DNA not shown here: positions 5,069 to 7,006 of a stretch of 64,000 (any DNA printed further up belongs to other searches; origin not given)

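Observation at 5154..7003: Stand-alone GHKL ATPase with AT-hook, insulated by its own terminators next to the iteron region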

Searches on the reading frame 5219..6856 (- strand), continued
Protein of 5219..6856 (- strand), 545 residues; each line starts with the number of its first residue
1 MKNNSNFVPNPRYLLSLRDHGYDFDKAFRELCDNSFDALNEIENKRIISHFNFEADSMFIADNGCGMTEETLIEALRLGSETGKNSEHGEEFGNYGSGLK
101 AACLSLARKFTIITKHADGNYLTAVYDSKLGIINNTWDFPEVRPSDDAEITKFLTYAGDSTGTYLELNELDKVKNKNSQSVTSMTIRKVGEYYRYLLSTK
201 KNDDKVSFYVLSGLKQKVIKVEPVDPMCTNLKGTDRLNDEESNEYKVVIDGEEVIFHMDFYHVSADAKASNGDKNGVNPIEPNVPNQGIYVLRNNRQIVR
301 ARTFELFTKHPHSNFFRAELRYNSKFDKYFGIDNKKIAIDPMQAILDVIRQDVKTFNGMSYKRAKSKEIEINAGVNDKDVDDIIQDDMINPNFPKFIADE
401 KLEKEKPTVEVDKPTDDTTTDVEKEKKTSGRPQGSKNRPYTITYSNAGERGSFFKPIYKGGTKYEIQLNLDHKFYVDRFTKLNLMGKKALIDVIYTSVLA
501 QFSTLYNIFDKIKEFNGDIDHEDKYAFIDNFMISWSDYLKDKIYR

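Call 83: search_dna_similar(query=L025:9968-11500:+, collection=phages, mode=protein, max_rows=25)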
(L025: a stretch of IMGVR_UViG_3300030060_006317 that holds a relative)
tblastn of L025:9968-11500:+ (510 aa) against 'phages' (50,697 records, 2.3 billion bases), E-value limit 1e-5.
Records with a match: 2; places in all: 2; records where one place covers at least 80% of the query: 0.
Best place of each record, by identity: <60% 2.
By first word of the organism name: Bacteriophage 2.
By host as written in the record: - 2.
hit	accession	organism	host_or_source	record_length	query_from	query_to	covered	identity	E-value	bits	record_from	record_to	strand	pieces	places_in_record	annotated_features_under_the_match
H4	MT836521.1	Bacteriophage sp.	human fecal samples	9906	31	323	57%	25.2%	1e-5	54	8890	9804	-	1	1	record has no annotation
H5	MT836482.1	Bacteriophage sp.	human fecal samples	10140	31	336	60%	22.8%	2e-6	57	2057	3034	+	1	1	record has no annotation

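Call 87: search_protein_families(library=pfam, proteins=[L037:4179-4832:+, L037:6823-7296:+, L037:7827-8399:+, L014:6384-8000:+, L014:12685-15264:+, L031:11794-12696:+, L031:8593-9582:+, L042:5845-9324:+, L053:8720-9808:+, L051:12325-14013:+], max_evalue=0.001)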
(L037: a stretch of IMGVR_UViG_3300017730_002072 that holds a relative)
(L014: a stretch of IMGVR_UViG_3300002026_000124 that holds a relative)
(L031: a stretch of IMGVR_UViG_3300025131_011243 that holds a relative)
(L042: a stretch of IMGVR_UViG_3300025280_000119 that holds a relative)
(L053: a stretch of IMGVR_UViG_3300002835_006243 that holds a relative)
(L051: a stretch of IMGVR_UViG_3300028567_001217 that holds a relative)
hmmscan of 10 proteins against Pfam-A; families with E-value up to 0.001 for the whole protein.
L037:4179-4832:+ (217 aa): 3 families
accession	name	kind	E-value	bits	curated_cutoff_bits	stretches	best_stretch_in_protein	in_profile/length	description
PF13395.12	HNH_4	-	7.3e-06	26.3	22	1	99-146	4-53/54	HNH endonuclease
PF01844.29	HNH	-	0.00084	19.9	21.4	1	96-144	1-47/47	HNH endonuclease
PF14279.12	HNH_5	-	0.00096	19.5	27.5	1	96-148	1-50/56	HNH endonuclease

L037:6823-7296:+ (157 aa): 2 families
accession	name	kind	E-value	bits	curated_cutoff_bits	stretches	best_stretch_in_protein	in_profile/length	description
PF00011.27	HSP20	-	2.2e-21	76.3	20.8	1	58-156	4-101/102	Hsp20/alpha crystallin family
PF17886.7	ArsA_HSP20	-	0.00031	20.7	22.5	0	61-140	2-62/63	HSP20-like domain found in ArsA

L037:7827-8399:+ (190 aa): 0 families

L014:6384-8000:+ (538 aa): 1 family
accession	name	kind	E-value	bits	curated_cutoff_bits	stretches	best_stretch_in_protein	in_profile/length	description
PF00754.31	F5_F8_type_C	-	1.7e-05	25.4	28.2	1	14-111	3-100/127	F5/8 type C domain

L014:12685-15264:+ (859 aa): 2 families
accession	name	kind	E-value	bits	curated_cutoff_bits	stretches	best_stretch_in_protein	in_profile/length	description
PF02867.20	Ribonuc_red_lgC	-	4.9e-86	289.9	23.9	1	106-640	1-523/523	Ribonucleotide reductase, barrel domain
PF00317.26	Ribonuc_red_lgN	-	4e-05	24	28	1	25-85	4-62/77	Ribonucleotide reductase, all-alpha domain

L031:11794-12696:+ (300 aa): 0 families

L031:8593-9582:+ (329 aa): 2 families
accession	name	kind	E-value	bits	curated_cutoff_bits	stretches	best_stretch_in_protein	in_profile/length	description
PF03161.18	LAGLIDADG_2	-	5.3e-17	62.7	25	1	84-242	2-156/168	LAGLIDADG DNA endonuclease family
PF13411.12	MerR_1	-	0.00035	21.1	21.6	1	279-327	2-49/69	MerR HTH family regulatory protein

L042:5845-9324:+ (1159 aa): 4 families
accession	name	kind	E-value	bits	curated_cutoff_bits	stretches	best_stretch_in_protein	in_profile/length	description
PF07733.18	DNA_pol3_alpha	-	6.7e-51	173.8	23.9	1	392-654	7-260/260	Bacterial DNA polymerase III alpha NTPase domain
PF17657.6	DNA_pol3_finger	-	1.3e-29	103.1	22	1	683-842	12-165/166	Bacterial DNA polymerase III alpha subunit finger domain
PF02811.25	PHP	-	5.5e-28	98.8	26.4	1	20-245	2-162/164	PHP domain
PF14579.12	HHH_6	-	2.2e-10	41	25.6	1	914-1000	1-87/90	Helix-hairpin-helix motif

L053:8720-9808:+ (362 aa): 1 family
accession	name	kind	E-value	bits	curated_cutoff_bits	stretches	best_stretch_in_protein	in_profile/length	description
PF02086.21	MethyltransfD12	-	2e-42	146.1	22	1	3-311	1-252/253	D12 class N6 adenine-specific DNA methyltransferase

L051:12325-14013:+ (562 aa): 5 families
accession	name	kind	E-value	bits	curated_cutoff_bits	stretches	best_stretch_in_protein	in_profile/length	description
PF04851.21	ResIII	-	1.9e-28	99.9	22.5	1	149-298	3-162/164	Type III restriction enzyme, res subunit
PF04471.18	Mrr_cat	-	1.6e-15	57.6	21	1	18-131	5-109/115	Restriction endonuclease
PF00271.37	Helicase_C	-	3.4e-13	50.2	23.5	1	373-477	4-109/110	Helicase conserved C-terminal domain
PF00270.35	DEAD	-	8.1e-07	29.4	26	1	152-298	2-160/167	DEAD/DEAH box helicase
PF18766.7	SWI2_SNF2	-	6.7e-06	26.3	26.7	0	265-341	121-198/221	SWI2/SNF2 ATPase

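Call 90: find_encoding_contigs(protein=P0005, flank=8000, max_places=2)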
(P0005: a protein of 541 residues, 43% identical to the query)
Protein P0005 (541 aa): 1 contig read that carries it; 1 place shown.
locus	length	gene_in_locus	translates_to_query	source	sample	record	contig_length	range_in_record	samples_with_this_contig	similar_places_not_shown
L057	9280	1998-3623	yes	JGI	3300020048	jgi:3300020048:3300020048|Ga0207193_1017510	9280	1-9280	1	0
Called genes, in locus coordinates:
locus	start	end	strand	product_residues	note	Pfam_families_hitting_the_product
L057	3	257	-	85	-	?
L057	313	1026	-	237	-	-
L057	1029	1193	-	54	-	-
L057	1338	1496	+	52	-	PF07498:Rho_N (faint)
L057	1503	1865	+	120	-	-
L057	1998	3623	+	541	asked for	PF02518:HATPase_c (weak), PF13589:HATPase_c_3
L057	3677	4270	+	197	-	-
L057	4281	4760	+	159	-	-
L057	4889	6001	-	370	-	PF00145:DNA_methylase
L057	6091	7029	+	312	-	-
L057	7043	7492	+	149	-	PF02142:MGS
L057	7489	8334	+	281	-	-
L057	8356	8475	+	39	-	-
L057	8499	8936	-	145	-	-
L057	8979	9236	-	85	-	-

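Call 91: find_encoding_contigs(protein=P0004, flank=8000, max_places=2)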
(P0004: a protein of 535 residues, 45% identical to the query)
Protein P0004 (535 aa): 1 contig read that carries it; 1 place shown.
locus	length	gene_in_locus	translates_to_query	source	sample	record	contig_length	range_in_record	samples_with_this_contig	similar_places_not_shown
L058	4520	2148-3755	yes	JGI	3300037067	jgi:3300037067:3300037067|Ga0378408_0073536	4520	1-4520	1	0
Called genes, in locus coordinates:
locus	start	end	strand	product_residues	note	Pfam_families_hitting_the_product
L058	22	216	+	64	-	-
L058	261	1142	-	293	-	PF02086:MethyltransfD12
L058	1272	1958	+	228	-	-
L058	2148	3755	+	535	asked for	PF02518:HATPase_c (weak), PF13589:HATPase_c_3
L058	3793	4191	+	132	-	-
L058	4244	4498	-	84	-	-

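Call 94: search_protein_representatives(protein=window:5219-6856:-)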
Query: 545 residues. Proteins with E-value up to 0.001 (for the whole library): 2712; up to 1e-10: 868; up to 1e-30: 56. The best 150 are listed.
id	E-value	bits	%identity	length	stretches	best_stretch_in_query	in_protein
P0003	5.6e-255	863.7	72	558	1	3-545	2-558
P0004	1.3e-131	456.6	48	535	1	2-542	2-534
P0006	1.8e-62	228.5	36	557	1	3-541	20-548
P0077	8.2e-59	216.4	35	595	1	8-507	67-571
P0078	9.8e-58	212.9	34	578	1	8-541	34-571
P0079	1.2e-57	212.5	32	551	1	7-507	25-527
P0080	1.8e-57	212.0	34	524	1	5-507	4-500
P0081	1.4e-46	176.0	37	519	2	3-396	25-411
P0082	2.8e-46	175.0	31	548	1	6-530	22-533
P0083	1.9e-44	169.0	33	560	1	2-517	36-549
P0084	8.5e-44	166.9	35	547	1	8-543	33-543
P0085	3.9e-40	154.8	33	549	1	4-509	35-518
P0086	1.6e-39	152.7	31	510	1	8-486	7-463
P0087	2.9e-39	151.9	30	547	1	7-506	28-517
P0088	5.0e-39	151.1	31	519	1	1-497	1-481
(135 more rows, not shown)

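Call 98: find_encoding_contigs(protein=P0002, flank=3000, max_places=3)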
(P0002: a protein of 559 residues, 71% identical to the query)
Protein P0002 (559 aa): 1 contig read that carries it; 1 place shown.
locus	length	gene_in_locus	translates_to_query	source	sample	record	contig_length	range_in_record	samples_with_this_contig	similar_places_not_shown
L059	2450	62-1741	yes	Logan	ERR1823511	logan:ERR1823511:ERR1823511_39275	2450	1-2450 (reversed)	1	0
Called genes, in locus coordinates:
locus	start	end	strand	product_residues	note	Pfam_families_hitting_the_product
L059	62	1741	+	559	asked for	PF13589:HATPase_c_3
